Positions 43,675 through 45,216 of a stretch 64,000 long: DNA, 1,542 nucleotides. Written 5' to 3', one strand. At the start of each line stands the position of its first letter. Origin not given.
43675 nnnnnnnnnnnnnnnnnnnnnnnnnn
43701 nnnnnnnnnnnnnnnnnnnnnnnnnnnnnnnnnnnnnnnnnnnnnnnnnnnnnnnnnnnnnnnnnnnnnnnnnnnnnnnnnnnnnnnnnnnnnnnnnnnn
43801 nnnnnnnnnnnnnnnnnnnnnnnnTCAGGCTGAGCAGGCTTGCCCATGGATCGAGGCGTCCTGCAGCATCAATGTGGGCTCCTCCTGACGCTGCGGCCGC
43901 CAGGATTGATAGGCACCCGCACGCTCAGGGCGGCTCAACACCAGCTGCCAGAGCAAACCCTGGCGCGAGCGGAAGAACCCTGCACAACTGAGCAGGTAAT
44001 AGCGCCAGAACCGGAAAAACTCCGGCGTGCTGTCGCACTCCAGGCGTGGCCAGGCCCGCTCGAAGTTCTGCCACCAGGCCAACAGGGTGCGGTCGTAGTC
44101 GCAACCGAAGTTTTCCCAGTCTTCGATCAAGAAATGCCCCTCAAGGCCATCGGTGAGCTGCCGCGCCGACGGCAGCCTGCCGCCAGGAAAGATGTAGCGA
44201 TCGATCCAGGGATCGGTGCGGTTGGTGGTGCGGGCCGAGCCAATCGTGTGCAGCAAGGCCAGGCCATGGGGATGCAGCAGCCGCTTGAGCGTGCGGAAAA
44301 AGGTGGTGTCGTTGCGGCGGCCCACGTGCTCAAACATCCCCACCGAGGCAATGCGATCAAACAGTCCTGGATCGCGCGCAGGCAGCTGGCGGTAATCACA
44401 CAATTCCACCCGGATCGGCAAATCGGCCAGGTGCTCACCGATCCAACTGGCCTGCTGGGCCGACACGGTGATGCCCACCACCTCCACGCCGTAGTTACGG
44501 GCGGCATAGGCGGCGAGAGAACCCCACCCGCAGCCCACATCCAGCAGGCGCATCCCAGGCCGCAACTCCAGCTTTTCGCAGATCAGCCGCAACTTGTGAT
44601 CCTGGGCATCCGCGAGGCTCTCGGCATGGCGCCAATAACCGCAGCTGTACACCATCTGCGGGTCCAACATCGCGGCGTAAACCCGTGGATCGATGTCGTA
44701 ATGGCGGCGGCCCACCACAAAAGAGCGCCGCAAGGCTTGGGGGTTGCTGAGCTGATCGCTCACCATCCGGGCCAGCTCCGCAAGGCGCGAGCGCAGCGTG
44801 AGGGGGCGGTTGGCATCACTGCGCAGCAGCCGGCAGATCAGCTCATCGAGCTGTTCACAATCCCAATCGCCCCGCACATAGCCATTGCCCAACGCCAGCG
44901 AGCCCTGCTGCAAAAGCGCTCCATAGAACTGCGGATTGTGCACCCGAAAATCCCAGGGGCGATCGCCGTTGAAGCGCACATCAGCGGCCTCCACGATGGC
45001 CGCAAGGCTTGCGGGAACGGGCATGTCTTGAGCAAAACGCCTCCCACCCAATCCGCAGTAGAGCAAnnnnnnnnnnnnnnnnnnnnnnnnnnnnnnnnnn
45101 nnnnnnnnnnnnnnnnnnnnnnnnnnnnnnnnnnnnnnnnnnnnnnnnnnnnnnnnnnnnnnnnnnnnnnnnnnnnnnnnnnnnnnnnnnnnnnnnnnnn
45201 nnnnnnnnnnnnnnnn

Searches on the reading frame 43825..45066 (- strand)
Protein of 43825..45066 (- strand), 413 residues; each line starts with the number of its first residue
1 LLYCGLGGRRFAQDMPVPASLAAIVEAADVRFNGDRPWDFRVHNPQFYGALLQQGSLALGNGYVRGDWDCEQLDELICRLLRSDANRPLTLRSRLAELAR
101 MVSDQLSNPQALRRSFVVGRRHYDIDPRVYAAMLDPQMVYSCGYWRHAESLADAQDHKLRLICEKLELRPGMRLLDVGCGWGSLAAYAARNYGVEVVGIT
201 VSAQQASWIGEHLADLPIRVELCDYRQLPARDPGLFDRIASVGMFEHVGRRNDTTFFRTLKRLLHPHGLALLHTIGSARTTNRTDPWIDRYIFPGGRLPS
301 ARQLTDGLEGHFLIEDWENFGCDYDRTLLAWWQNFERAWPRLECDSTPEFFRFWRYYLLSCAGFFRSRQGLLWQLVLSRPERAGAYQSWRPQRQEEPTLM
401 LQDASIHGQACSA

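Call 67: search_protein_families(library=ncbifam, proteins=[window:43825-45066:-], max_evalue=1e-10)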
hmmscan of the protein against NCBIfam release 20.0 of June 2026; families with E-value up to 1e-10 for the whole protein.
window:43825-45066:- (413 aa): 4 families
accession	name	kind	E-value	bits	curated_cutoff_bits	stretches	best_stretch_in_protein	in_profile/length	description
NF008686.0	PRK11705.1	equivalog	3.5e-152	506.9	400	1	18-388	17-381/383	cyclopropane fatty acyl phospholipid synthase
NF053839.1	CPFASynBruc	equivalog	1.9e-66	224.8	600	1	39-381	39-386/410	cyclopropane fatty acid synthase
NF040703.1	cyclopro_CfaB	exception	2e-63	214.6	650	1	30-386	26-383/393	C17 cyclopropane fatty acid synthase CfaB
NF040660.1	mycolic_MTase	equivalog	1.7e-39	136.1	390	1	119-368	8-272/283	cyclopropane mycolic acid synthase family methyltransferase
